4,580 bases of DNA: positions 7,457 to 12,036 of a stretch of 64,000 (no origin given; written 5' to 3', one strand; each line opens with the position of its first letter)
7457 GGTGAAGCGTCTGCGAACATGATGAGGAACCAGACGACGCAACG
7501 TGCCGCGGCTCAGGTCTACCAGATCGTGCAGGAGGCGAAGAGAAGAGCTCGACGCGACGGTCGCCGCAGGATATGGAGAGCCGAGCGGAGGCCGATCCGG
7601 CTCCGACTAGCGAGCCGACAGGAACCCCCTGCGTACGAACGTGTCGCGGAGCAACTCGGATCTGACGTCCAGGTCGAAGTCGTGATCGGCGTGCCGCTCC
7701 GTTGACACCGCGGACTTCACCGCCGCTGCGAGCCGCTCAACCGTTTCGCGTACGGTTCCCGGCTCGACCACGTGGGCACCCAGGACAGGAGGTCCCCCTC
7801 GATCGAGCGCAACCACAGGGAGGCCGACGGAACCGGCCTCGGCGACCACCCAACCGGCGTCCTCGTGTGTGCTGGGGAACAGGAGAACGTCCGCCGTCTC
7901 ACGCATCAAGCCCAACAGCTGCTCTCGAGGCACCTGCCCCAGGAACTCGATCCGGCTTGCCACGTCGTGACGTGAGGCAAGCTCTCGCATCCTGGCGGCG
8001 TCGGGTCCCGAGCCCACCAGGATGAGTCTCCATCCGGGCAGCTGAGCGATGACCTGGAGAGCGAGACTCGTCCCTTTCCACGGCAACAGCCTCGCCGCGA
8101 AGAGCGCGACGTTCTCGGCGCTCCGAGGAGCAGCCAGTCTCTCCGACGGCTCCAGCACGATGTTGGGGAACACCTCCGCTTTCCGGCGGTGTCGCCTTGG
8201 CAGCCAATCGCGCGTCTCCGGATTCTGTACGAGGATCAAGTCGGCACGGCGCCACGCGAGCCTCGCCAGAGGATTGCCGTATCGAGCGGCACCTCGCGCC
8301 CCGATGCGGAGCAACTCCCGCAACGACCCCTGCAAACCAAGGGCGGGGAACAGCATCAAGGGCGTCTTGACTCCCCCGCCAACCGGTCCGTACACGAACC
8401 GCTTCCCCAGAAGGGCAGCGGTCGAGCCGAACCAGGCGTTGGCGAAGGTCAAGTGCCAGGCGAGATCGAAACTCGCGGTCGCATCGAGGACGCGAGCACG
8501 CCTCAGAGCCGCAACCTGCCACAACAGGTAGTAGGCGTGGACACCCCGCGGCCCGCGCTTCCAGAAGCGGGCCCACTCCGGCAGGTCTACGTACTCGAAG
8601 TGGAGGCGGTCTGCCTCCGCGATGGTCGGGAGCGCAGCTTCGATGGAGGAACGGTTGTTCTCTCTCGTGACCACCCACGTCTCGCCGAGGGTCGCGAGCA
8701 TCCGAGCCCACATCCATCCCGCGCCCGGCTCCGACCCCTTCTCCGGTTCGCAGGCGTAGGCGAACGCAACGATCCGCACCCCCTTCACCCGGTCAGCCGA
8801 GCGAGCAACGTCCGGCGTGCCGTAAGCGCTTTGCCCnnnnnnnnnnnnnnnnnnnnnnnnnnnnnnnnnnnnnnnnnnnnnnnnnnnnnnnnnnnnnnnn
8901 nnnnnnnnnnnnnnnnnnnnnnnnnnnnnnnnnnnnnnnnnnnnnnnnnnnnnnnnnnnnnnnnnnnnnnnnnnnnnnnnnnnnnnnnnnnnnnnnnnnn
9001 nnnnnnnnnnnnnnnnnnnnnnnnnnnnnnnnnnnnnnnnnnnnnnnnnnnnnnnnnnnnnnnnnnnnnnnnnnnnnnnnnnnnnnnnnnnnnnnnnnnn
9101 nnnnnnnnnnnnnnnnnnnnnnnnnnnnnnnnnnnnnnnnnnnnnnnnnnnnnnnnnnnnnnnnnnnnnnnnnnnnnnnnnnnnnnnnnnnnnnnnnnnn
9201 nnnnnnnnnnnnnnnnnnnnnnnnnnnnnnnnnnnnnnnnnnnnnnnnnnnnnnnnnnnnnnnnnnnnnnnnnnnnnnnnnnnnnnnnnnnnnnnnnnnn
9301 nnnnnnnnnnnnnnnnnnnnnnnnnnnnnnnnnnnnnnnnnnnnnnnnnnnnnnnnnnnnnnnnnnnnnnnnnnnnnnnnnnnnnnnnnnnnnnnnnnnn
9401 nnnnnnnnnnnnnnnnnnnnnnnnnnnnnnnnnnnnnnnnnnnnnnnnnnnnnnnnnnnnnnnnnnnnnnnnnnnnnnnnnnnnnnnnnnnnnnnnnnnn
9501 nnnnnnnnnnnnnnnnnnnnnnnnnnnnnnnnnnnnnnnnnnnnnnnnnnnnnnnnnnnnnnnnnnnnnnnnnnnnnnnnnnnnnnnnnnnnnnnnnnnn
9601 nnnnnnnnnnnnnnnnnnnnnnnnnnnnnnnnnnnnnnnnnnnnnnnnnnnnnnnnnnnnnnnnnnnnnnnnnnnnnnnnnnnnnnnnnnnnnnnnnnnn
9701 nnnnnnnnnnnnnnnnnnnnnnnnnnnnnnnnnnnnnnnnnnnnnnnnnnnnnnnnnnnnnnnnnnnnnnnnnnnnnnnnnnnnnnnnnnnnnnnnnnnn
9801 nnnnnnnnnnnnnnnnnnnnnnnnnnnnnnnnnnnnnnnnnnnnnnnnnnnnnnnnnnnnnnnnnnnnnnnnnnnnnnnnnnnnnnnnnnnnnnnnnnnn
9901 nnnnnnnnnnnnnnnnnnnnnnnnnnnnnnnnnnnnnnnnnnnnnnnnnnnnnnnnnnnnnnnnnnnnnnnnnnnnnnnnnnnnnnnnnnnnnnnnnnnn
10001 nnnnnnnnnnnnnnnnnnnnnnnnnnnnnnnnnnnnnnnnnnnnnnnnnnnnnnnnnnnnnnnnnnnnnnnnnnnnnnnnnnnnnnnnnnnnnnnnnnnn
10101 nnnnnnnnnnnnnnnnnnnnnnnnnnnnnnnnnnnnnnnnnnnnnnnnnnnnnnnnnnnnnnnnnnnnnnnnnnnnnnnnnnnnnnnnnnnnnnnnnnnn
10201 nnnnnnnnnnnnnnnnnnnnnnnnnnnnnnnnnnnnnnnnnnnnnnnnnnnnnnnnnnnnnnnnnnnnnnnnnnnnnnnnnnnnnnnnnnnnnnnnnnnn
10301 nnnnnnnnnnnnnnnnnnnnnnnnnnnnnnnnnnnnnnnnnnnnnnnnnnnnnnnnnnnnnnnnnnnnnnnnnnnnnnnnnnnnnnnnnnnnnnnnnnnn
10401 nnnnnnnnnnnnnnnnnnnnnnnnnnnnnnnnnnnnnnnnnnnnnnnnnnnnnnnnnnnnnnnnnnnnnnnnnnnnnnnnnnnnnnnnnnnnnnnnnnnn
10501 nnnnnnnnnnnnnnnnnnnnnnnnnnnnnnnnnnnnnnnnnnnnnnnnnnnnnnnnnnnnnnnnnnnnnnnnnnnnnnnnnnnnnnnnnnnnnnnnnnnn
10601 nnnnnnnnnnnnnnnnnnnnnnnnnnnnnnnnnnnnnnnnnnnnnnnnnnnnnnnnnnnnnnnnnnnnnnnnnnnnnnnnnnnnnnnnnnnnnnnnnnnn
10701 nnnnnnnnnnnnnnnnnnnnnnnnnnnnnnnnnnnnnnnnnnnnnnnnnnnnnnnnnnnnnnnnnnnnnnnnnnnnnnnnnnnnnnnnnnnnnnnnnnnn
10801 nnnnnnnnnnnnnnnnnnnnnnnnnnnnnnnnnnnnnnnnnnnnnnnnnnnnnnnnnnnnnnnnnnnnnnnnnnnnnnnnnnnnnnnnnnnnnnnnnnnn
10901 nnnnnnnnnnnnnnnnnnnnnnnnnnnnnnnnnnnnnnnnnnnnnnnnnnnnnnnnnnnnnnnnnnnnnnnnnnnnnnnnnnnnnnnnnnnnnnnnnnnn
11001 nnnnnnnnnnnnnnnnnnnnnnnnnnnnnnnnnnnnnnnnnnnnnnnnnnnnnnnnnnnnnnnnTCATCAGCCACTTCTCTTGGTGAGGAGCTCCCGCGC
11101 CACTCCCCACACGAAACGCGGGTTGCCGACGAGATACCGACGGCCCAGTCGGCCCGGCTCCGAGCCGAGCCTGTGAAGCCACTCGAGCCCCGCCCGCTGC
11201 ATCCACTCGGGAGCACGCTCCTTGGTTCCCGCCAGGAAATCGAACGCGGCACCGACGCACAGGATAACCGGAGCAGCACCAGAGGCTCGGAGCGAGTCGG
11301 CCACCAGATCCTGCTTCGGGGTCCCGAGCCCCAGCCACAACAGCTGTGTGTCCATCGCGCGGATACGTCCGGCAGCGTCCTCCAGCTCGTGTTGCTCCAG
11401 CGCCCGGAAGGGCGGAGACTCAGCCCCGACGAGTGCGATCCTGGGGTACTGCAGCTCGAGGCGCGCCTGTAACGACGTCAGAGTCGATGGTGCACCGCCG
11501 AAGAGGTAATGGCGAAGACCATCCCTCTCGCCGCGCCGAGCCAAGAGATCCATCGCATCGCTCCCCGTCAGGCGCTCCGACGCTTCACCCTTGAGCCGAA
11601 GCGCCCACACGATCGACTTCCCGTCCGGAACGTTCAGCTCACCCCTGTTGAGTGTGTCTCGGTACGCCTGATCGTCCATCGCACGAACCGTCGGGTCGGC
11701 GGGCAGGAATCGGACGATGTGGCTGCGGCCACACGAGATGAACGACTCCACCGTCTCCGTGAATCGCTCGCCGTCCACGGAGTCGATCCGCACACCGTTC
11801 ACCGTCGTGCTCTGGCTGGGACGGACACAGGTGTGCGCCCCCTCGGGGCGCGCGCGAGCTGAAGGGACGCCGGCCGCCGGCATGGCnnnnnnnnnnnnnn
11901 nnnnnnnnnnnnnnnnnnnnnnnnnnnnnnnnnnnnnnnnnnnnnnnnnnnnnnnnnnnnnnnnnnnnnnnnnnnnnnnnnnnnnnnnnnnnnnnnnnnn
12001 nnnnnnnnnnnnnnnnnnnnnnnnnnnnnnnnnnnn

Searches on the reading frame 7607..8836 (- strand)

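Call 66: search_protein_families(library=pfam, max_evalue=0.0001, proteins=[window:7607-8836:-])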
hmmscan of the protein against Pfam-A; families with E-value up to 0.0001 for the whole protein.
window:7607-8836:- (409 aa): 3 families
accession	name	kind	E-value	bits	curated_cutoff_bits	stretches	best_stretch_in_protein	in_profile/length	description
PF00534.26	Glycos_transf_1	-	6.4e-24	84.8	26.4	1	239-381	13-160/172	Glycosyl transferases group 1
PF13692.12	Glyco_trans_1_4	-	2e-18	67.5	27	1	242-374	2-137/142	Glycosyl transferases group 1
PF20706.3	GT4-conflict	-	1.1e-05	25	26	1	221-348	170-315/385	Family 4 Glycosyltransferase in conflict systems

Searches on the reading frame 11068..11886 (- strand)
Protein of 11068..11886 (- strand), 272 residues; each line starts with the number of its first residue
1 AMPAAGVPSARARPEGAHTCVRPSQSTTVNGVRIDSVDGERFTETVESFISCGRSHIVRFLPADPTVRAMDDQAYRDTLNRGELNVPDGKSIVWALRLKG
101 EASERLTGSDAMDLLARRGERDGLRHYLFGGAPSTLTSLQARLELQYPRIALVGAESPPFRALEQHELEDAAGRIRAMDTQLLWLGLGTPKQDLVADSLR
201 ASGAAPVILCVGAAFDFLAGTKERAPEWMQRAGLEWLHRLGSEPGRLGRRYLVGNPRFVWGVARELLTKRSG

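Call 66: search_protein_families(library=pfam, max_evalue=0.0001, proteins=[window:11068-11886:-])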
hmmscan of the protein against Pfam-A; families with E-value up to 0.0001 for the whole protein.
window:11068-11886:- (272 aa): 1 family
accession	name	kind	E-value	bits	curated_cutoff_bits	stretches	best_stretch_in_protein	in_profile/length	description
PF03808.19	Glyco_tran_WecG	-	2.9e-51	174.1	27.4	1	83-251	2-168/168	Glycosyl transferase WecG/TagA/CpsF family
